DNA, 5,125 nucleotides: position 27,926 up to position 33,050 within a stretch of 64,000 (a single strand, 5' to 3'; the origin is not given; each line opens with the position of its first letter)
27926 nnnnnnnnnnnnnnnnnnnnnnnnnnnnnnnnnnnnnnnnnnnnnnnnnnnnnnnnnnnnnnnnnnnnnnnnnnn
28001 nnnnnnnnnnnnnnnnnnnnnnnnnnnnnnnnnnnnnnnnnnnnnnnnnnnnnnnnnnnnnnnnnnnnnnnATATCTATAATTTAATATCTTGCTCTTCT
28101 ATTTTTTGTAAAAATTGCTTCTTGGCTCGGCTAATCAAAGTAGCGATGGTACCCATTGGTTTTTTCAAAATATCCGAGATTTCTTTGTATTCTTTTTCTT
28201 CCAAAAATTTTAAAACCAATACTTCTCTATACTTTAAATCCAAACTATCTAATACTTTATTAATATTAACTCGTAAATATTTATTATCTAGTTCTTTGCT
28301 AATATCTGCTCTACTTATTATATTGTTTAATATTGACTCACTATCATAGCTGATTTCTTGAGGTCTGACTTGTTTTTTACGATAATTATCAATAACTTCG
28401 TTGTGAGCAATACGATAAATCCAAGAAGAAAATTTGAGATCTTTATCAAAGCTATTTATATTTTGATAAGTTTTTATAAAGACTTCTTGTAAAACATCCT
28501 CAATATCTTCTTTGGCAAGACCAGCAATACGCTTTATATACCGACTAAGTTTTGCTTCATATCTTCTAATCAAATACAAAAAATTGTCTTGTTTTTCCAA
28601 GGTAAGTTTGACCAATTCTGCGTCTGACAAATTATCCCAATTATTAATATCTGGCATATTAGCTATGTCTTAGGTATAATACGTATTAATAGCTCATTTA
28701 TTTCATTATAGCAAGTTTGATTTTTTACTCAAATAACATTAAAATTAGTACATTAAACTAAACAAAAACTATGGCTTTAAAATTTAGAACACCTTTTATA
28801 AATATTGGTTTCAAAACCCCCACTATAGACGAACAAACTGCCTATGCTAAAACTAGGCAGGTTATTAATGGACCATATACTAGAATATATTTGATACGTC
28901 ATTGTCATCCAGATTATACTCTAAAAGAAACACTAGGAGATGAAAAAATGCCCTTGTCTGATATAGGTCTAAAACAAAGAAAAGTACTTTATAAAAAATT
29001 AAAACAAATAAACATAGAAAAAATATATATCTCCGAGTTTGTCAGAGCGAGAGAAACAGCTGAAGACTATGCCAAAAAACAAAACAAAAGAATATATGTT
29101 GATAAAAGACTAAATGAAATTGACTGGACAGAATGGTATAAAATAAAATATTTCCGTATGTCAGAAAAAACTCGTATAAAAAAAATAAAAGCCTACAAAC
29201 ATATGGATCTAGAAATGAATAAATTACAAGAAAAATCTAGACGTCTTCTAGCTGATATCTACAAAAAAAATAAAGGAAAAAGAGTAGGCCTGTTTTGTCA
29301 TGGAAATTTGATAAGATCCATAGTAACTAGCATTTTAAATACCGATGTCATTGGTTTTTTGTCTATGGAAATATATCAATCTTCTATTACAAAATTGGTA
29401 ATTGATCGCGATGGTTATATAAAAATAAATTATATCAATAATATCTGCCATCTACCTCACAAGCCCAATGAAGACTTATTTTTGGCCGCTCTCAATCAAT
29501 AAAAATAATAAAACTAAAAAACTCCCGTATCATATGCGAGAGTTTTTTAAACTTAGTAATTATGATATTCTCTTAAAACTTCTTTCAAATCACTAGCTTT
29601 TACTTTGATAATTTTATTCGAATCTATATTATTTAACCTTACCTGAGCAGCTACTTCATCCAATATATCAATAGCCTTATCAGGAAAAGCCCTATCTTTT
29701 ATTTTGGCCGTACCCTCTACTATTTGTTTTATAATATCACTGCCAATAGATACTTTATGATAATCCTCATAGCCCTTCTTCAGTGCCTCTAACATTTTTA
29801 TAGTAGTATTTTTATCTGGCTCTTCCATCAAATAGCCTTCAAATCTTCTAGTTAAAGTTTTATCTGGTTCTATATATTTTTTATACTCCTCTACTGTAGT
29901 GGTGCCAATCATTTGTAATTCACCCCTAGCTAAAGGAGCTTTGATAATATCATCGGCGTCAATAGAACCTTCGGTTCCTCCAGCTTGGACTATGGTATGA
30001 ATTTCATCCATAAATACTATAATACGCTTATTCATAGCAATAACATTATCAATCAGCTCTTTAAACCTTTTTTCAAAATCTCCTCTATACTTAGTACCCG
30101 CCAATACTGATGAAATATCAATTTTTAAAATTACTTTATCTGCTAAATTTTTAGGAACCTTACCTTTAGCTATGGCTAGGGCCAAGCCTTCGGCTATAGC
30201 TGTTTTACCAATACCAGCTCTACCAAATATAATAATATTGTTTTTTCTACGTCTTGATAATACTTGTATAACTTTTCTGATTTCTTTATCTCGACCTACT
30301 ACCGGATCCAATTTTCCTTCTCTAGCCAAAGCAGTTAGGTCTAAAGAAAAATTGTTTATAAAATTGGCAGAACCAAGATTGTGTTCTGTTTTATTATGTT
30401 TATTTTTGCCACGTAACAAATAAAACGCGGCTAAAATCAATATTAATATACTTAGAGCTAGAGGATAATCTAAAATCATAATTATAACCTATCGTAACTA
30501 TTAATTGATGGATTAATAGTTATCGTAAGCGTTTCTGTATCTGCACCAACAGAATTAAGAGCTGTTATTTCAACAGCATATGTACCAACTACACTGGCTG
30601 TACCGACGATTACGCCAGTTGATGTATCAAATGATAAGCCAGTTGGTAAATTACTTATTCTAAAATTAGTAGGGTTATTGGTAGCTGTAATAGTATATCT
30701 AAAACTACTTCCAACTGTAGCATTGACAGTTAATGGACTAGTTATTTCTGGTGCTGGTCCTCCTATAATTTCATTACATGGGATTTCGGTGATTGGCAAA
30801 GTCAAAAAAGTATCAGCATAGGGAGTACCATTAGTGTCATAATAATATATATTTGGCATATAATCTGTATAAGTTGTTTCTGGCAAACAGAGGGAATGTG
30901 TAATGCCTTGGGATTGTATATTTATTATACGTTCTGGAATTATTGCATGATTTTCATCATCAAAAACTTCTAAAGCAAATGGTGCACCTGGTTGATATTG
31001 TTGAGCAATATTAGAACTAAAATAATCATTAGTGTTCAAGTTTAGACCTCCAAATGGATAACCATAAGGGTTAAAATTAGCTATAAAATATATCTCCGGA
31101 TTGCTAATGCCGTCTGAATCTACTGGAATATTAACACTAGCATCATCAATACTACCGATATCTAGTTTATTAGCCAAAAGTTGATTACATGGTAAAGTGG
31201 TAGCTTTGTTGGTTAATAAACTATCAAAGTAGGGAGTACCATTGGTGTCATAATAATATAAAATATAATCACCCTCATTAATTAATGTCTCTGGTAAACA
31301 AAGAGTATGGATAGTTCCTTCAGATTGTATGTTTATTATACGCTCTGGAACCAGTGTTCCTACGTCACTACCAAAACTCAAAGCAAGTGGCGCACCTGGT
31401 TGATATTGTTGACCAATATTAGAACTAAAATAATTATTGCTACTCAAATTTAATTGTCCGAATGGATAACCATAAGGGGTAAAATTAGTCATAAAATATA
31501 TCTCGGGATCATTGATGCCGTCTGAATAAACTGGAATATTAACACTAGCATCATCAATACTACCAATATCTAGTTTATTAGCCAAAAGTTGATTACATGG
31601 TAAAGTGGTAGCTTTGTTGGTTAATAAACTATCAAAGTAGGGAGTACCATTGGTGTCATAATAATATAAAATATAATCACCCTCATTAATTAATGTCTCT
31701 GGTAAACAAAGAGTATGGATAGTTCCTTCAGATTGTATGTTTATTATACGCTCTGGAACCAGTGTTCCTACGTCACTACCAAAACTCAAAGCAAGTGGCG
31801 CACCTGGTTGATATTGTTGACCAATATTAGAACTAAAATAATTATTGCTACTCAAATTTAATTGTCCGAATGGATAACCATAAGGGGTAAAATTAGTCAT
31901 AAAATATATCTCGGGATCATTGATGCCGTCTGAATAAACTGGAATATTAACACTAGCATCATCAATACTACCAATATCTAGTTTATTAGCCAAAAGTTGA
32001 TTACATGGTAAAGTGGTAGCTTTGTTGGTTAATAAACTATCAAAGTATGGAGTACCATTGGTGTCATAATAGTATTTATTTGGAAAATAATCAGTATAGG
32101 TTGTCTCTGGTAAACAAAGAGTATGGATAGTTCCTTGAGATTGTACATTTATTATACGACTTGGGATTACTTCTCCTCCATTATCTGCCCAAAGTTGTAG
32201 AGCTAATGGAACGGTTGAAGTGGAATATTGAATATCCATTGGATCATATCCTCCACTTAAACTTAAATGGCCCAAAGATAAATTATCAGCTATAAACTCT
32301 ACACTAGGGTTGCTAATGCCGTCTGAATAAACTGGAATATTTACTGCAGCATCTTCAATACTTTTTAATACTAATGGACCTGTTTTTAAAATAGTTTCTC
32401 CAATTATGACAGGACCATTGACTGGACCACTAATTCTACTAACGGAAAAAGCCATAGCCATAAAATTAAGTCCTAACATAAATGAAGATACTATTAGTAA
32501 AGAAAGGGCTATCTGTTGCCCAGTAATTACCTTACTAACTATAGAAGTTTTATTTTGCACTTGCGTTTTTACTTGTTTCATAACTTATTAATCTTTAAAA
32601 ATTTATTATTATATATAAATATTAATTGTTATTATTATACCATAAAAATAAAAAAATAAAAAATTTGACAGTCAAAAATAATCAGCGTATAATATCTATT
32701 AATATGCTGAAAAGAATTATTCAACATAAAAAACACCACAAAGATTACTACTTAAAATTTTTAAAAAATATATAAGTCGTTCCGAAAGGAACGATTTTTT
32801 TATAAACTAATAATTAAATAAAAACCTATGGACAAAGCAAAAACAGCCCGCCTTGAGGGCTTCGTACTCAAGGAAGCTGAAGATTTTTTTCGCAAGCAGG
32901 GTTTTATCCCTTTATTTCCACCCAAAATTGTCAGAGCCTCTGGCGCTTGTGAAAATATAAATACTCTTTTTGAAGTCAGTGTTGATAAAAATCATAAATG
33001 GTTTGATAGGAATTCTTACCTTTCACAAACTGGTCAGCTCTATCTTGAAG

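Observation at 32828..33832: Stand-alone AsnRS catalytic core lacking the anticodon-binding domain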

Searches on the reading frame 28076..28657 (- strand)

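Call 10: search_protein_families(library=pfam, proteins=[window:28076-28657:-], max_evalue=0.001)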
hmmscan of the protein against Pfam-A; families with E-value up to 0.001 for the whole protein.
window:28076-28657:- (193 aa): 3 families
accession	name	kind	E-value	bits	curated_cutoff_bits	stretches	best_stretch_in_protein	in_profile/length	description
PF04542.20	Sigma70_r2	-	9.6e-17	61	24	1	29-96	1-69/71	Sigma-70 region 2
PF08281.18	Sigma70_r4_2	-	8e-12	45.1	25.7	1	131-181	3-53/54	Sigma-70, region 4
PF04545.22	Sigma70_r4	-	3.8e-06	26.8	24.1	1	135-178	1-44/50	Sigma-70, region 4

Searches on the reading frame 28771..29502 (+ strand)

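Call 10: search_protein_families(library=pfam, proteins=[window:28771-29502:+], max_evalue=0.001)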
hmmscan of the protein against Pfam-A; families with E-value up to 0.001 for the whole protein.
window:28771-29502:+ (243 aa): 1 family
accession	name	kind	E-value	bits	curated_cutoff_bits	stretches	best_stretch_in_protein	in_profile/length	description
PF00300.27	His_Phos_1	-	2.5e-29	102.8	21.7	1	39-216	1-186/194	Histidine phosphatase superfamily (branch 1)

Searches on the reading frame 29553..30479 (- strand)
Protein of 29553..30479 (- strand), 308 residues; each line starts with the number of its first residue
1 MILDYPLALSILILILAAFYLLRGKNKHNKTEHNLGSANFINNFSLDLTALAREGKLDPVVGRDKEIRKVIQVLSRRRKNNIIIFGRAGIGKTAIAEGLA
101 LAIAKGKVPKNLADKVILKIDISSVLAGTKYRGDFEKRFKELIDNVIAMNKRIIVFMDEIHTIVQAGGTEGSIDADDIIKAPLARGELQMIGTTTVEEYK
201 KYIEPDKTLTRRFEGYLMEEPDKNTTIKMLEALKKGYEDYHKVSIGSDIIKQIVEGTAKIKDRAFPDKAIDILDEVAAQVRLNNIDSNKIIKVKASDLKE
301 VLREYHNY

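Call 10: search_protein_families(library=pfam, proteins=[window:29553-30479:-], max_evalue=0.001)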
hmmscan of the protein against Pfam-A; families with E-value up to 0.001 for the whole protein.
window:29553-30479:- (308 aa): 7 families
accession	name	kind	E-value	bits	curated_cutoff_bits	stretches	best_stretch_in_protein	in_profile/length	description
PF17871.7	AAA_lid_9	-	2.5e-18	66.4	22.8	1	223-301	2-81/104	AAA lid domain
PF00004.35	AAA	-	7.1e-10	39.9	21.2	1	82-173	1-79/131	ATPase family associated with various cellular activities (AAA)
PF13191.12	AAA_16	-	3.6e-07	31.3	32.6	1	60-106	2-51/167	AAA ATPase domain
PF01637.24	ATPase_2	-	5.4e-07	30.1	33.2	1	62-233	3-194/225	ATPase domain predominantly from Archaea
PF20720.3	nSTAND3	-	6.7e-05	23.1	27.2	1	66-105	6-43/155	Novel STAND NTPase 3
PF23569.1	NBD_SMAX1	-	0.00012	22.3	27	1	65-151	17-106/212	SMAX1 nucleotide binding domain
PF05729.18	NACHT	-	0.00013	22.2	26.7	1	82-112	3-33/167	NACHT domain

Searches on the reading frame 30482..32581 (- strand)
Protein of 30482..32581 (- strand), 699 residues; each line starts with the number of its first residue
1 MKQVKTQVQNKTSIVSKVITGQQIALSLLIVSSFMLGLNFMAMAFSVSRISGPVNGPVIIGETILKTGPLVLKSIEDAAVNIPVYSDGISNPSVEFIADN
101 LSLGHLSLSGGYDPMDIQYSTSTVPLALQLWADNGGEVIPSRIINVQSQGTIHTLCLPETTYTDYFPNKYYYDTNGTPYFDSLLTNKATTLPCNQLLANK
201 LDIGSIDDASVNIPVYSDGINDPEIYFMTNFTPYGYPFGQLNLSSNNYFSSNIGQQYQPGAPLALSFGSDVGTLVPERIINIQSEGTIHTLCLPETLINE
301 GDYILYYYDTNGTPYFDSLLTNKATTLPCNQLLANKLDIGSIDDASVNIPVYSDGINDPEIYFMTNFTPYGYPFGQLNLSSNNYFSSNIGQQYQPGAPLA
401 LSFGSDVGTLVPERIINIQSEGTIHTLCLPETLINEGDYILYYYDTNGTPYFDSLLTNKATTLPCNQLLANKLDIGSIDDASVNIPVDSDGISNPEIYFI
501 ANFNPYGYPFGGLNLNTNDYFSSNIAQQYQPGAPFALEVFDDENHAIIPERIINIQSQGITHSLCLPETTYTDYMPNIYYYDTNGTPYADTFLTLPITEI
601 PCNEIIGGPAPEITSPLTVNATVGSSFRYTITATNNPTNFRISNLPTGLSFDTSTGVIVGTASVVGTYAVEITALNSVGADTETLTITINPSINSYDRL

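Call 10: search_protein_families(library=pfam, proteins=[window:30482-32581:-], max_evalue=0.001)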
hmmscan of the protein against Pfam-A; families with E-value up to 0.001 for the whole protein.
window:30482-32581:- (699 aa): 1 family
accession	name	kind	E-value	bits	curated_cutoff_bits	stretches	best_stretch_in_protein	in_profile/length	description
PF05345.18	He_PIG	-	6.1e-10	39.9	24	1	611-690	2-96/96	Putative Ig domain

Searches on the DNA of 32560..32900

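Call 59: search_rna_families(source=window, start=32560, end=32900, threshold=evalue, max_evalue=10)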
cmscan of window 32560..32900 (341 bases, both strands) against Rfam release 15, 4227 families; matches with E-value up to 10: 6.
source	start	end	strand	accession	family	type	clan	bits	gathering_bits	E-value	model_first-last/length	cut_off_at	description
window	32754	32798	-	RF00032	Histone3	Cis-reg;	-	26.1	34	2.3e-05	1-46/46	no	Histone 3' UTR stem-loop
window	32767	32839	+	RF02900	AaHKsRNA82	Gene; sRNA;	-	19.6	51.4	1.6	1-81/81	no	Aggregatibacter sRNA 82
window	32772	32851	-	RF01796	frnS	Gene; sRNA;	-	16.6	60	2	1-119/119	no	Fumarate/nitrate reductase regulator sRNA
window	32796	32877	-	RF02143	HYMAI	Gene; lncRNA;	-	11.1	80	5.2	167-241/241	no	Hydatidiform mole associated and imprinted conserved region 1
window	32729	32877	+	RF02933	ARRPOF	Gene; sRNA;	-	10.2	127.2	3.8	1-256/256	no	ARRPOF RNA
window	32756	32800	+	RF02763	IsrM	Gene; sRNA;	-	9.3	376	2.1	1-329/329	no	IsrM sRNA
